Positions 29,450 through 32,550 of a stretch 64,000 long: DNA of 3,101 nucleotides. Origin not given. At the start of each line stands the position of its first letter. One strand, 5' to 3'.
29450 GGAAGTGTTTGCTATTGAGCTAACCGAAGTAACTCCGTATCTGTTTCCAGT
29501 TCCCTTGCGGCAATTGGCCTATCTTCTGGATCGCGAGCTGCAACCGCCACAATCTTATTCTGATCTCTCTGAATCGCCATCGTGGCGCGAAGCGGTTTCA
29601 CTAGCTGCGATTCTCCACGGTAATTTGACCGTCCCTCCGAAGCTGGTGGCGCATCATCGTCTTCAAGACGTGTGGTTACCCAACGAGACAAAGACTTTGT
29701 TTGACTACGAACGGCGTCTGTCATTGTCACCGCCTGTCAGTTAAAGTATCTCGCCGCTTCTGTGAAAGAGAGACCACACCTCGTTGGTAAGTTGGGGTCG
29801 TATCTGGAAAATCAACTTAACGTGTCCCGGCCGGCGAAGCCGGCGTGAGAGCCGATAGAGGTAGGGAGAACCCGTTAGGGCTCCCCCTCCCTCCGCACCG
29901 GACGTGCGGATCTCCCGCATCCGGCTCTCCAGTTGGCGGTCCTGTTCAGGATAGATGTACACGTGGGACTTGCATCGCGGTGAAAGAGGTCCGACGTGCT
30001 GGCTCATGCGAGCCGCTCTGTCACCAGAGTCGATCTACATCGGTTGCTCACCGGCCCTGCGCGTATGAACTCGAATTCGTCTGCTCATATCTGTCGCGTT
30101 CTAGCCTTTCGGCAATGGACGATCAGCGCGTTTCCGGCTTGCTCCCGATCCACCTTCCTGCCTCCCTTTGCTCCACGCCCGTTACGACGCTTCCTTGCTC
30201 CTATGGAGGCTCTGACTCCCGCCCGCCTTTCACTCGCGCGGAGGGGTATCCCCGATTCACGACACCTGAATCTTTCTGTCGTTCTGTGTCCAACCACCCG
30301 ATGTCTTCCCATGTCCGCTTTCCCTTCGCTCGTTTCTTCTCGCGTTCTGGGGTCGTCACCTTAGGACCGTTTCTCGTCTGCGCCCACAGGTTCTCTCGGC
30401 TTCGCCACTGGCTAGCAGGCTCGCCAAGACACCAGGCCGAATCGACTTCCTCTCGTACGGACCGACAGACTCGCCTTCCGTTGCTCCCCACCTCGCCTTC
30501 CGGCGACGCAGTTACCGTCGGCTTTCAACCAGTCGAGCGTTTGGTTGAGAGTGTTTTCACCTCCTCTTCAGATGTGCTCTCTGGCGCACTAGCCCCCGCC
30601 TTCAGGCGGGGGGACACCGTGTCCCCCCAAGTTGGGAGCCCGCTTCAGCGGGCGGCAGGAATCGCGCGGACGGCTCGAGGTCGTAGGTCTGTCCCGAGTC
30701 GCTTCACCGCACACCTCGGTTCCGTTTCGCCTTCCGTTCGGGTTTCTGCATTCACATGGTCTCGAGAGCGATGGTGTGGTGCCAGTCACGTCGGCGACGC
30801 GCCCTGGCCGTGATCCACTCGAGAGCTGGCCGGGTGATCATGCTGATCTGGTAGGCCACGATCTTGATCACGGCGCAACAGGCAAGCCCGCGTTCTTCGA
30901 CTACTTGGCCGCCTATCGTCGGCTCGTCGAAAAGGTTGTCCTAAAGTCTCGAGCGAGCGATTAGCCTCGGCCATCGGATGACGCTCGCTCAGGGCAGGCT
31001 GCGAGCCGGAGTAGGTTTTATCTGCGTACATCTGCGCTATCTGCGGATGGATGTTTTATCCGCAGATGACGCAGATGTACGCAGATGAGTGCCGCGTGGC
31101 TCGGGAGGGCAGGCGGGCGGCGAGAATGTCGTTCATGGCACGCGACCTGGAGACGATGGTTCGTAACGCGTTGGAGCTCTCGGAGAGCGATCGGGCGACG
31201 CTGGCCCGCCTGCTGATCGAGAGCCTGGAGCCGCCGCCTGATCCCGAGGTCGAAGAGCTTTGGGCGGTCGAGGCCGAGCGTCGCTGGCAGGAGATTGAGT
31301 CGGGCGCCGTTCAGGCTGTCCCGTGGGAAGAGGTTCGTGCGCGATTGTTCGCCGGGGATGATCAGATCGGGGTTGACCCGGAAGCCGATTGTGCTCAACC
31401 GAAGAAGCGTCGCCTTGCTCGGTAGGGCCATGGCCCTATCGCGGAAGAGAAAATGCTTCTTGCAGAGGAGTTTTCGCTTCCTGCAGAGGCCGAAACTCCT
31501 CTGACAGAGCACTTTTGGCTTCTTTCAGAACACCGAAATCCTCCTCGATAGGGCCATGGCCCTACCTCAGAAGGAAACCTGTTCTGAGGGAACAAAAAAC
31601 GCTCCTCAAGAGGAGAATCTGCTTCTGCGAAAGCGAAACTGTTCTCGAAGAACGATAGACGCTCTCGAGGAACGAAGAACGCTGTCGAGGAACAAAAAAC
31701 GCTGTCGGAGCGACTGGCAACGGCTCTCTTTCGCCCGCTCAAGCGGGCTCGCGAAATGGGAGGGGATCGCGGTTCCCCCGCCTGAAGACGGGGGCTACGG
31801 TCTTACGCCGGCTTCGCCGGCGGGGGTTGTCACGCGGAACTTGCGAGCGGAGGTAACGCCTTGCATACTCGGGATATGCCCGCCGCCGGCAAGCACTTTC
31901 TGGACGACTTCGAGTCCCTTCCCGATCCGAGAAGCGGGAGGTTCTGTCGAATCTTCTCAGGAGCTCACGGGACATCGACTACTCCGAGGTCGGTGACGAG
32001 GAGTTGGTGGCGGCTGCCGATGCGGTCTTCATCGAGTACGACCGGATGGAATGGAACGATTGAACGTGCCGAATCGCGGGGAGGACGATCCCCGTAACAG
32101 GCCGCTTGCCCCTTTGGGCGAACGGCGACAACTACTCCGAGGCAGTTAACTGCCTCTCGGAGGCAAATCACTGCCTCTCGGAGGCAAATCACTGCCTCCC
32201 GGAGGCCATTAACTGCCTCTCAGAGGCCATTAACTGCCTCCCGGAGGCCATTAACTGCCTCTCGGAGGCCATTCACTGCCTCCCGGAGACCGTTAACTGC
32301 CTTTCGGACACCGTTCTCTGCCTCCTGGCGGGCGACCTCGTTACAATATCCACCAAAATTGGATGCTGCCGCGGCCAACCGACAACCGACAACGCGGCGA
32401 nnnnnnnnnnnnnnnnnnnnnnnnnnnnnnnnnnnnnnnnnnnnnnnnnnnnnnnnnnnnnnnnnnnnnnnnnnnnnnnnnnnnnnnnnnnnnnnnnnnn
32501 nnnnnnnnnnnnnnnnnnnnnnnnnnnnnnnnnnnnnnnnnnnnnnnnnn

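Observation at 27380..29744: Candidate novel system: low-GC gene pair of a tandem-domain dCTP-deaminase-like protein and a GNAT-ASCH fusion, attached to nrdJ and flanked by mobile and TA debris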

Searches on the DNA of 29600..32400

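Call 84: search_rna_families(source=window, start=29600, end=32400, threshold=evalue, max_evalue=0.1)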
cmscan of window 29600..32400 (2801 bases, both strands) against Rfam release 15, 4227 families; matches with E-value up to 0.1: 7.
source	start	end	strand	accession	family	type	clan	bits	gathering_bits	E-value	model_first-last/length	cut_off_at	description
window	29855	29929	-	RF00029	Intron_gpII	Intron;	-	46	40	3.2e-07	1-77/77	no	Group II catalytic intron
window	32133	32248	+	RF03599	MIR1883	Gene; miRNA;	-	39.6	128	6.4e-05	1-118/118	no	MIR1883 microRNA precursor family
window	31018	31089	+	RF03806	mir-2007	Gene; miRNA;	-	30.1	100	0.0019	1-90/90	no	mir-2007 microRNA precursor family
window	32147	32253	-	RF03984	MIR2933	Gene; miRNA;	-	28.3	70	0.0034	1-112/112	no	MIR2933 microRNA precursor family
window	31019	31087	-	RF04052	mir-466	Gene; miRNA;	-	26.2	85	0.041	1-80/80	no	mir-466 microRNA precursor family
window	31030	31077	+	RF04081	mir-1992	Gene; miRNA;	-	23.1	70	0.036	1-75/75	no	mir-1992 microRNA precursor family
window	31775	31822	+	RF01687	Acido-Lenti-1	Gene; sRNA;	-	22.3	37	0.04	1-46/46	no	Acido-Lenti-1 RNA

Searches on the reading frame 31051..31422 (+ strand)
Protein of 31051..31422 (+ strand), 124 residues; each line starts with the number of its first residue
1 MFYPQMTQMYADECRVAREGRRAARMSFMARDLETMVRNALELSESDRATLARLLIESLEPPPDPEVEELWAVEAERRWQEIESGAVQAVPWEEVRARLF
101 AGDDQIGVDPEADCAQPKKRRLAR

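Call 101: search_protein_families(library=pfam, proteins=[window:31051-31422:+], max_evalue=0.01)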
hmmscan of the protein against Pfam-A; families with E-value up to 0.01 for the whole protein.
window:31051-31422:+ (124 aa): 1 family
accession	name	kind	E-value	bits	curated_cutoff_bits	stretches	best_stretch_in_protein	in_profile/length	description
PF09720.15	Unstab_antitox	-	8e-17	61.5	23.3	1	42-95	1-54/54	Putative addiction module component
